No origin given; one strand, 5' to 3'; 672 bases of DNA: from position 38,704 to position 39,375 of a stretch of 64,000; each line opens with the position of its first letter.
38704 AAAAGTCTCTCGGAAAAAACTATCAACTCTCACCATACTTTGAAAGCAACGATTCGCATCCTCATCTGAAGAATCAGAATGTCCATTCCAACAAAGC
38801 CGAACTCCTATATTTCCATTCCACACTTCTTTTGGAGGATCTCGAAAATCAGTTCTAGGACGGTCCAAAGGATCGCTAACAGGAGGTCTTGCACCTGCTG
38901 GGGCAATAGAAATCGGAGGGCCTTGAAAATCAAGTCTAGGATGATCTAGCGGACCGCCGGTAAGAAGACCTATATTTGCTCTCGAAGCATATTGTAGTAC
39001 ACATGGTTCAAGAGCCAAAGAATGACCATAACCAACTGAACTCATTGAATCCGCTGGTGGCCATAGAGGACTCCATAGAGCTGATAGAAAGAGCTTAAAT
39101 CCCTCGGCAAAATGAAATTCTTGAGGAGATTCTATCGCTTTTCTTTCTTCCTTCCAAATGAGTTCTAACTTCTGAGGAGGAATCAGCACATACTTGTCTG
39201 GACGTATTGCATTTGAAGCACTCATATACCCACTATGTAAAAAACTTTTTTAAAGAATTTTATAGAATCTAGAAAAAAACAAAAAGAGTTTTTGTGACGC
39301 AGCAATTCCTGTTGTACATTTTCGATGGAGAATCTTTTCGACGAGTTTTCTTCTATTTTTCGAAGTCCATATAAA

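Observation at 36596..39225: Near-identical gene pair F/E in which nucleotide differences concentrate on the HExxH motif and the N-terminal module is deleted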

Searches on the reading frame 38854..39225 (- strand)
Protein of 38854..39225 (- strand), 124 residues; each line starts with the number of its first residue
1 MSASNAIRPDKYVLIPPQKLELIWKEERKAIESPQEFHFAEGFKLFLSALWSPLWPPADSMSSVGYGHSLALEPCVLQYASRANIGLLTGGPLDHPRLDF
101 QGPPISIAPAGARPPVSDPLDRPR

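Call 67: search_protein_families(library=pfam, proteins=[window:38854-39225:-], max_evalue=0.1)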
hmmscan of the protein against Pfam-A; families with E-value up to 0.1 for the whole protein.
window:38854-39225:- (124 aa): 0 families
